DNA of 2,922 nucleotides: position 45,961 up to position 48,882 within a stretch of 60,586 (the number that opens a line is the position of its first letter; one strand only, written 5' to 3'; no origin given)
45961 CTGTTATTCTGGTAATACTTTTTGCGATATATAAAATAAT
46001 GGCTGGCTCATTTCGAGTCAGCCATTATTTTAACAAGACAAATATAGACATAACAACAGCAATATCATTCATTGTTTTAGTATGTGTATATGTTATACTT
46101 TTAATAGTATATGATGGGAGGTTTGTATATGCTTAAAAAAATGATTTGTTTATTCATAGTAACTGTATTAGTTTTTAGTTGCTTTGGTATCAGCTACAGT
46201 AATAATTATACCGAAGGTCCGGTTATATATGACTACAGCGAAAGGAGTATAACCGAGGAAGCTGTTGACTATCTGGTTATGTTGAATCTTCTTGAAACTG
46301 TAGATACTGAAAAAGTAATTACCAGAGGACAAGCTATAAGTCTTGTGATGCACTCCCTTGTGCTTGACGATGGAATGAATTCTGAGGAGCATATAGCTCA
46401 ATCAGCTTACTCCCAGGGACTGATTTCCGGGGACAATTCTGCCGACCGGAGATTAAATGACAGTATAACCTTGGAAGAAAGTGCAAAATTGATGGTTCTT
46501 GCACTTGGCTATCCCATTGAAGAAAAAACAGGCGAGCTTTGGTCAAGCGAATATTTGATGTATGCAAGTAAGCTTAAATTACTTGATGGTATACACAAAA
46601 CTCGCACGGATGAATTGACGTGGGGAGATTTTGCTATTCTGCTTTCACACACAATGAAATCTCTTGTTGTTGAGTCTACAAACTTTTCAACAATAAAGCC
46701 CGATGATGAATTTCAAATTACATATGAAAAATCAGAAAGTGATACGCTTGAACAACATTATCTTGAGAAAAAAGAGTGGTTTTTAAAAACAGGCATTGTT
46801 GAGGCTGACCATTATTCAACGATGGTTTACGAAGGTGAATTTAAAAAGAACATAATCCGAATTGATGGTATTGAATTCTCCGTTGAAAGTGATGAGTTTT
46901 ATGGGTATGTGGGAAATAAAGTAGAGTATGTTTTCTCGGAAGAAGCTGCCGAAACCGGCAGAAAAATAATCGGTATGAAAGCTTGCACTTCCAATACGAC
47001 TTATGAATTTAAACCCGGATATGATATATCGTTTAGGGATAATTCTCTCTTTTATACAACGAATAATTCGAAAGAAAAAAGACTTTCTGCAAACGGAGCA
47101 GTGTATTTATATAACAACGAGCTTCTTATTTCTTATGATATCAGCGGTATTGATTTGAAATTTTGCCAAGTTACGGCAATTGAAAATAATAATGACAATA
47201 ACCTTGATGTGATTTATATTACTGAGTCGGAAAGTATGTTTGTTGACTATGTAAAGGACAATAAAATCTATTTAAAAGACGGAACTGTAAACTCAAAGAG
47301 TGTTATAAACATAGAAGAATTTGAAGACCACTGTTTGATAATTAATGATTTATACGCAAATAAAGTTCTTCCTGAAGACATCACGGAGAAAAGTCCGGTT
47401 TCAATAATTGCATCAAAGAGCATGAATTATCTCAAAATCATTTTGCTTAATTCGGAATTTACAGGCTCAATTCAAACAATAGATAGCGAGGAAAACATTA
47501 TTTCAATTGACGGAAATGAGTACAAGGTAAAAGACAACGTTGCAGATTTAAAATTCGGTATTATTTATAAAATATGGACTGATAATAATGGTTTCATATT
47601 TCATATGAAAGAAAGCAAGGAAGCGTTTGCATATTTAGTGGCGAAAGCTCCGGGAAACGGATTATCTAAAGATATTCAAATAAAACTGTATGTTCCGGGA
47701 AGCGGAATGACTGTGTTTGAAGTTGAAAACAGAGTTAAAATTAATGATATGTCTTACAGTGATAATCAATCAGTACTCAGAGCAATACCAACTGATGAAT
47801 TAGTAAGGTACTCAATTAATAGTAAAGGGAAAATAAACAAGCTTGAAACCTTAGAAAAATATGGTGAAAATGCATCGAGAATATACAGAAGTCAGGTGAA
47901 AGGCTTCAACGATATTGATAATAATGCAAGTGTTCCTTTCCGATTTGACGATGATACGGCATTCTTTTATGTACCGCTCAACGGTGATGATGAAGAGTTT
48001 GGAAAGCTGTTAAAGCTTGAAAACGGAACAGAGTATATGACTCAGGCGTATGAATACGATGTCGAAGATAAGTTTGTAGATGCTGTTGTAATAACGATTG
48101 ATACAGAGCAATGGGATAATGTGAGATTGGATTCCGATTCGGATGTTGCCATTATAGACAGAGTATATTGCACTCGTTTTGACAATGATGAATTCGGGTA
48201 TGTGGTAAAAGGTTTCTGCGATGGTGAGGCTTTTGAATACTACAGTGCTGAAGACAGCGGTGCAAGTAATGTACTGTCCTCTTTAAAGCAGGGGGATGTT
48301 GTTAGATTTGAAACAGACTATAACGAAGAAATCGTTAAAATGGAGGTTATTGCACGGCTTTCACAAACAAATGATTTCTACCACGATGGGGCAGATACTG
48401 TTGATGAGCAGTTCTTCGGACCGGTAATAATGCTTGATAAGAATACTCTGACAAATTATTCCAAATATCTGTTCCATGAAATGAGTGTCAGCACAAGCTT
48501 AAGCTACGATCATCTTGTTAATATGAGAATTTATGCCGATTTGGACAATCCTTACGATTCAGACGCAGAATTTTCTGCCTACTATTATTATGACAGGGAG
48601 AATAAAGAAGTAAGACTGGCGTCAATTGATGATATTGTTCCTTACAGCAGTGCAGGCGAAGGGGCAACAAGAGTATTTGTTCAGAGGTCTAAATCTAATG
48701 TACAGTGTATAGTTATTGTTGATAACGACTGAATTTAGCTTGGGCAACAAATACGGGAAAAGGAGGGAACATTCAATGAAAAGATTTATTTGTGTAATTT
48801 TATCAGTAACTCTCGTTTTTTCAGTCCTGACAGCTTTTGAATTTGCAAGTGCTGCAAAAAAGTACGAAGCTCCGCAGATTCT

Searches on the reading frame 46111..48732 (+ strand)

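Call 3: search_protein_families(library=pfam, proteins=[window:46111-48732:+], max_evalue=0.1)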
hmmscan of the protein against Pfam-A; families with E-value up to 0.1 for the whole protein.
window:46111-48732:+ (873 aa): 3 families
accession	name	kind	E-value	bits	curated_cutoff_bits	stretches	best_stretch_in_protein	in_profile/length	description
PF04225.17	LysM_OapA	-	0.00012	22.5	22.3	1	716-746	34-64/85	Opacity-associated protein A LysM-like domain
PF14481.13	Fimbrial_PilY2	-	0.00014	21.9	25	1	449-488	6-45/75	Type 4 fimbrial biogenesis protein PilY2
PF08729.15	HUN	-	0.055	14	26.9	0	640-671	7-32/52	HPC2 and ubinuclein domain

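Call 13: search_protein_families(library=ncbifam, proteins=[window:46111-48732:+], max_evalue=0.01)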
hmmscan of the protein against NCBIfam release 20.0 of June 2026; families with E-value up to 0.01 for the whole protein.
window:46111-48732:+ (873 aa): 0 families

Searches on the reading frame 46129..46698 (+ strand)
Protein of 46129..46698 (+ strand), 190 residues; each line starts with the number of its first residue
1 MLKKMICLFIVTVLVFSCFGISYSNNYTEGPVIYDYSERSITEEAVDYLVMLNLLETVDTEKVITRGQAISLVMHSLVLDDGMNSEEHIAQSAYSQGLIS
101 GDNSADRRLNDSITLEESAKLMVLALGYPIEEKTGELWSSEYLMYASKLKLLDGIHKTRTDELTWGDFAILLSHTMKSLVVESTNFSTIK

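Call 83: search_solved_structures(query=window:46129-46698:+, max_evalue=10, show_alignments=1)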
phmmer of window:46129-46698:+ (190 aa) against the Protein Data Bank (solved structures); distinct sequences matched with E-value up to 10: 0.
